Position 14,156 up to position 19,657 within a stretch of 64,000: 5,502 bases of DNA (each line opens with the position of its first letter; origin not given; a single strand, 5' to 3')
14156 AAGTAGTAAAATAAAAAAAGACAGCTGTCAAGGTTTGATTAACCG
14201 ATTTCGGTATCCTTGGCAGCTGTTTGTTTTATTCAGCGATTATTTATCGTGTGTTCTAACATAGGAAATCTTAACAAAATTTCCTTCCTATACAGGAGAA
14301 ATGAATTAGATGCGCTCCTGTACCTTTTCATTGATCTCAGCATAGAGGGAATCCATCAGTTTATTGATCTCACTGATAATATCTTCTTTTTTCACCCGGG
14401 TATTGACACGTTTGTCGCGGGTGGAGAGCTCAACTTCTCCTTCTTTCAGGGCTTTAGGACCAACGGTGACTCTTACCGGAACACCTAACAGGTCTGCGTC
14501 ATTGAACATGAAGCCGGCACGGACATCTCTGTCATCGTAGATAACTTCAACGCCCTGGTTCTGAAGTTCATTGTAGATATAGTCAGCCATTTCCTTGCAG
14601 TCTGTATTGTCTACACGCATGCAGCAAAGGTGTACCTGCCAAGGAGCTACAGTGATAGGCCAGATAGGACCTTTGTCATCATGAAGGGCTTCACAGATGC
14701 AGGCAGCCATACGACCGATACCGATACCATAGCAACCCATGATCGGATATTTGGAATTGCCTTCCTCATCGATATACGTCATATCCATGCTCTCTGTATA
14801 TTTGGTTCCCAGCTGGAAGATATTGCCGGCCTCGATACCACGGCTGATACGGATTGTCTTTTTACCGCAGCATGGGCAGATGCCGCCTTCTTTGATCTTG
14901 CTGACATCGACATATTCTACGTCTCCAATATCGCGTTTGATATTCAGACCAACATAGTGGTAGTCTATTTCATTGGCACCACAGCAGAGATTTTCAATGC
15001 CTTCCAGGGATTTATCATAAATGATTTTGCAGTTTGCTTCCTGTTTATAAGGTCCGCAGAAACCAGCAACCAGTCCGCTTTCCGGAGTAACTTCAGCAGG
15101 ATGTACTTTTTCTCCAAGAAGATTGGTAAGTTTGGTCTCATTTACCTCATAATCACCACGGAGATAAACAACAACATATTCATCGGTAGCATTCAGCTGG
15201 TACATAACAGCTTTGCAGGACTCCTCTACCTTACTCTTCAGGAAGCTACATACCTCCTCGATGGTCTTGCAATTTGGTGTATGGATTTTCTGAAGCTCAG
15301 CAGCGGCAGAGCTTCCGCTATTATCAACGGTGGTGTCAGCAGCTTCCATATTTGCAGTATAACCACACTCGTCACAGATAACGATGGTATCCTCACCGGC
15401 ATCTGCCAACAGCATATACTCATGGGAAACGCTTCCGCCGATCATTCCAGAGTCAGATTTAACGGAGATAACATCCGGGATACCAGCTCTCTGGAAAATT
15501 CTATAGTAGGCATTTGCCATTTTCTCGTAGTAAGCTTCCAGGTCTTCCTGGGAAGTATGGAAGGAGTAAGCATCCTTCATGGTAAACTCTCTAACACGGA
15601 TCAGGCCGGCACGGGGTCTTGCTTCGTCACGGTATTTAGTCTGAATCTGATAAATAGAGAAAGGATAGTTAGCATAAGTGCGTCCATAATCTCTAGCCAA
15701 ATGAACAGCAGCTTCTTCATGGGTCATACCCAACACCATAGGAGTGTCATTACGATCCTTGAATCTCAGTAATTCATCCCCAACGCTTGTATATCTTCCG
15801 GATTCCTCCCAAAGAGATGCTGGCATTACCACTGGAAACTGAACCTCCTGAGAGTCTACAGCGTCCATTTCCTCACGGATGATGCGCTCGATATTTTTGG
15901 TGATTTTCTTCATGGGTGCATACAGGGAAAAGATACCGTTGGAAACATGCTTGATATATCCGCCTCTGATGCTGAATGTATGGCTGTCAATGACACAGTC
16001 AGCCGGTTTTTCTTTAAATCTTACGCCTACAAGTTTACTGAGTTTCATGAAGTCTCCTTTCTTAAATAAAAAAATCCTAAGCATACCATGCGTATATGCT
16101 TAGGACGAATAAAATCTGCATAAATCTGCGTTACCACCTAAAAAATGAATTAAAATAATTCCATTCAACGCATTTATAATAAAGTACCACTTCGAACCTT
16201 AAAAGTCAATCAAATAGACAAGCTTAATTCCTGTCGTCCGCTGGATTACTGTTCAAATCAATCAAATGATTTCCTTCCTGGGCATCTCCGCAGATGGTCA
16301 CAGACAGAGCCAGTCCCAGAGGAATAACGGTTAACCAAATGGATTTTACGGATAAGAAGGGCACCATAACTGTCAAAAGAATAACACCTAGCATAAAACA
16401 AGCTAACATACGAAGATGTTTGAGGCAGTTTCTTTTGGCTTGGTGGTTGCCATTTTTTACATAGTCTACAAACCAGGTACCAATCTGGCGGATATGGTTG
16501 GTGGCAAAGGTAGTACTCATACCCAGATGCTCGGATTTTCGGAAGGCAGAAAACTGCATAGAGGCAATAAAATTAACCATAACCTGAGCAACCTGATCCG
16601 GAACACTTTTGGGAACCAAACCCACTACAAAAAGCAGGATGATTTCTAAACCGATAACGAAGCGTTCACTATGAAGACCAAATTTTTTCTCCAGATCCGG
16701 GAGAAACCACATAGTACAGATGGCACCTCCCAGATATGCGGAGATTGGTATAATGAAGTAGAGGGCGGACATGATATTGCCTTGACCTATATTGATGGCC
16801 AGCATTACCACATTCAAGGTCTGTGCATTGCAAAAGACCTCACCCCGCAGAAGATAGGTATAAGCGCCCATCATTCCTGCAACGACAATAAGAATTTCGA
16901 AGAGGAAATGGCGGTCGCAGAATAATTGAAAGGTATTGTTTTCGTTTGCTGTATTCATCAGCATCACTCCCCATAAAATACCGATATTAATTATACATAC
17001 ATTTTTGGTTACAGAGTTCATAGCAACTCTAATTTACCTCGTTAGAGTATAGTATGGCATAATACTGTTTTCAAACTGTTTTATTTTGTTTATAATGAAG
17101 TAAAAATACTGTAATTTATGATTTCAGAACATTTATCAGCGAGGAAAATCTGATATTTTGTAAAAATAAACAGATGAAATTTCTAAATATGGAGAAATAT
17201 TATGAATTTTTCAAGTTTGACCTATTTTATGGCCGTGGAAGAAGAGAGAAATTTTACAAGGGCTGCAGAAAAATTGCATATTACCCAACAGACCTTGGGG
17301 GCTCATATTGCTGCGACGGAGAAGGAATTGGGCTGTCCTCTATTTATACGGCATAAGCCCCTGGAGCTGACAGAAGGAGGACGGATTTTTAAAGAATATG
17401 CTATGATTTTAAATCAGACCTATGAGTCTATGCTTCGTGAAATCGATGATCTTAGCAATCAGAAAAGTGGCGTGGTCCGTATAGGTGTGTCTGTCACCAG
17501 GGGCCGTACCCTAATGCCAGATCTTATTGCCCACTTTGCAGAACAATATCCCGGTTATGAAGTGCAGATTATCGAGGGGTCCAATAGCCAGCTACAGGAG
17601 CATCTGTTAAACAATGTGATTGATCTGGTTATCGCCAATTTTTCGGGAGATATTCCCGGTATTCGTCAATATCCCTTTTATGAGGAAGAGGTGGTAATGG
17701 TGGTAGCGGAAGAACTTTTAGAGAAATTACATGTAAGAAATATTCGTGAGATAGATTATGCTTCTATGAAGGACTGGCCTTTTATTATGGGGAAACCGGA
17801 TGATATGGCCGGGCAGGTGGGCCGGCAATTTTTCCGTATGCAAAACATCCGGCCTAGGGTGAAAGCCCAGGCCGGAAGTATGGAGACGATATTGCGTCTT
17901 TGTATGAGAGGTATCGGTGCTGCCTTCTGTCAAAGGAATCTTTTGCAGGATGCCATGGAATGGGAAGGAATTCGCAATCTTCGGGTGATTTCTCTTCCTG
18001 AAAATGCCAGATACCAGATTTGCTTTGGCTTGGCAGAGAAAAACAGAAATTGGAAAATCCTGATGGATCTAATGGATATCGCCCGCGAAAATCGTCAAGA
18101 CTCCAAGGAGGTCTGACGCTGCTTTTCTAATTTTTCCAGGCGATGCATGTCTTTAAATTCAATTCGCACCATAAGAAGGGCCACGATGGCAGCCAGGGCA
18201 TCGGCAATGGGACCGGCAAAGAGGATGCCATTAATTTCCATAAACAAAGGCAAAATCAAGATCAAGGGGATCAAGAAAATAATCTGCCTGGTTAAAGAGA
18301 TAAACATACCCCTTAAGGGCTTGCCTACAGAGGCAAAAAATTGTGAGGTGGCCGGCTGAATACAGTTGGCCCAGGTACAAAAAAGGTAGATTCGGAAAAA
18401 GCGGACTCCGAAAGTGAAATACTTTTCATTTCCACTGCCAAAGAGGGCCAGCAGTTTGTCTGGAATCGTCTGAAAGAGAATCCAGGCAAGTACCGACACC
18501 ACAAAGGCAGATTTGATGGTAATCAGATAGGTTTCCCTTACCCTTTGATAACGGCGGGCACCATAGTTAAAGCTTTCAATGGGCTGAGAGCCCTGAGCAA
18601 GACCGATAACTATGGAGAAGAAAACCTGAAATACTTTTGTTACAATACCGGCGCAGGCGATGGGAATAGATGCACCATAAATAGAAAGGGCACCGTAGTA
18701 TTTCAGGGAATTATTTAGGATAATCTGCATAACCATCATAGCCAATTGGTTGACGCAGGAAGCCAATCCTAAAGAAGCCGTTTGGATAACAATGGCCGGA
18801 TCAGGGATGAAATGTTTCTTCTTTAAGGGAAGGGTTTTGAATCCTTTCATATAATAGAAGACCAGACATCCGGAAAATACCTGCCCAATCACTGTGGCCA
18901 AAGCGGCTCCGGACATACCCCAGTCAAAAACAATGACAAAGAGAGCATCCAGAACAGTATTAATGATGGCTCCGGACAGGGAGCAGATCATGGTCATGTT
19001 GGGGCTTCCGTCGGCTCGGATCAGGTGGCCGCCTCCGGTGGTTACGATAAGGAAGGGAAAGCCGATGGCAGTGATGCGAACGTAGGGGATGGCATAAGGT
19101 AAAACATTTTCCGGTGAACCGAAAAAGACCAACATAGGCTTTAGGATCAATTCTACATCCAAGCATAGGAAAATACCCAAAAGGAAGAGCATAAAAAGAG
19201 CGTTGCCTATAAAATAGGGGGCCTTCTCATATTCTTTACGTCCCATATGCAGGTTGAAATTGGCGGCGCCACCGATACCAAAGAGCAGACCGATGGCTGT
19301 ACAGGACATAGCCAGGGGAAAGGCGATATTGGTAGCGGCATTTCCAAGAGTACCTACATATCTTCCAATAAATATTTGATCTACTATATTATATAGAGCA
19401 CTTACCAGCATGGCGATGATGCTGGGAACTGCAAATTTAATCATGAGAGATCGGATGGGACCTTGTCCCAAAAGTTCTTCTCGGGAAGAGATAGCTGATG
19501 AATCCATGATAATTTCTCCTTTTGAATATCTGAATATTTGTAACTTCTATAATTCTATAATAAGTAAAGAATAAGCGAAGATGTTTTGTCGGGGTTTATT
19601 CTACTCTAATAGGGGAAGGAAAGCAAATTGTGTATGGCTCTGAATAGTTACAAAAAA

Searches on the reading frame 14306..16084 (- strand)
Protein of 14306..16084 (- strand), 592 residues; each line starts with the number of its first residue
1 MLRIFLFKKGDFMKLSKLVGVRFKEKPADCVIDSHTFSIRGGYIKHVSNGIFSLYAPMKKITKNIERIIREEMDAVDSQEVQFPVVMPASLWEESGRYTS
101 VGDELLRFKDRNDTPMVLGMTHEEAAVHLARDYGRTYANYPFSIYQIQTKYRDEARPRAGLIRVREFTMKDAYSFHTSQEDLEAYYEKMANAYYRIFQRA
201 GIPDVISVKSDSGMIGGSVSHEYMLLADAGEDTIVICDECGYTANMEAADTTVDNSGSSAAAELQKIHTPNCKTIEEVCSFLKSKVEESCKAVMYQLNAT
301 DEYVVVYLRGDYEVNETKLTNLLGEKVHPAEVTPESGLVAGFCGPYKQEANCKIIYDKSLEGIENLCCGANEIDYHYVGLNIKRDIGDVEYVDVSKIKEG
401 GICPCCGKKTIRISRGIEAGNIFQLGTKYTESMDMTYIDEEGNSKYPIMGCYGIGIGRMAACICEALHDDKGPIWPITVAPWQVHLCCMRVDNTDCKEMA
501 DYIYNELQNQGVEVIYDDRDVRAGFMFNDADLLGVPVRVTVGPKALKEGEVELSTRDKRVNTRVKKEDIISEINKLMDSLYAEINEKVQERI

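Call 74: search_protein_families(library=pfam, proteins=[window:14306-16084:-], max_evalue=0.00001)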
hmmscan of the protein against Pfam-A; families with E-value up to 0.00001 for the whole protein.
window:14306-16084:- (592 aa): 3 families
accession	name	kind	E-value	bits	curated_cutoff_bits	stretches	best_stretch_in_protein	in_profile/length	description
PF00587.30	tRNA-synt_2b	-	1.2e-31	110.6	29.3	1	107-465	2-177/179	tRNA synthetase class II core domain (G, H, P, S and T)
PF03129.25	HGTP_anticodon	-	1e-20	74.1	21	1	487-575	5-93/94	Anticodon binding domain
PF04073.20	tRNA_edit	-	2.6e-17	63.5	25.5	1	269-377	1-113/123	Aminoacyl-tRNA editing domain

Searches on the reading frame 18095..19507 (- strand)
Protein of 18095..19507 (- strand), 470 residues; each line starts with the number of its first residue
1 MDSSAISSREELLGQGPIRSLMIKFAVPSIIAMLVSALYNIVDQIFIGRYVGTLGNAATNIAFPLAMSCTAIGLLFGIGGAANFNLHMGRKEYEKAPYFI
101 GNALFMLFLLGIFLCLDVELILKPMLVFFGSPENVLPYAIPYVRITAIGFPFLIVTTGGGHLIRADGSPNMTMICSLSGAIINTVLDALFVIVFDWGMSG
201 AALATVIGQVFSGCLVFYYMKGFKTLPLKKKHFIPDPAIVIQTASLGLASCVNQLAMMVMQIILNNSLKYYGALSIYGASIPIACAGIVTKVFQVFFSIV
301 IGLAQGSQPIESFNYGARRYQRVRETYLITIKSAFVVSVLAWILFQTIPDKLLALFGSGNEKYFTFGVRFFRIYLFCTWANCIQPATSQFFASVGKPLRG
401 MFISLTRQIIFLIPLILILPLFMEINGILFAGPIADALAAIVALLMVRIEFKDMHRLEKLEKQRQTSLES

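Call 74: search_protein_families(library=pfam, proteins=[window:18095-19507:-], max_evalue=0.00001)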
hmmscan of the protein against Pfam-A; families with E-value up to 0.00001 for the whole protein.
window:18095-19507:- (470 aa): 1 family
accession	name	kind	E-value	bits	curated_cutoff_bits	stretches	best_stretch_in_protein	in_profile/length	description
PF01554.23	MatE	-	4.3e-36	124.5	24.9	2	28-188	1-160/161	MatE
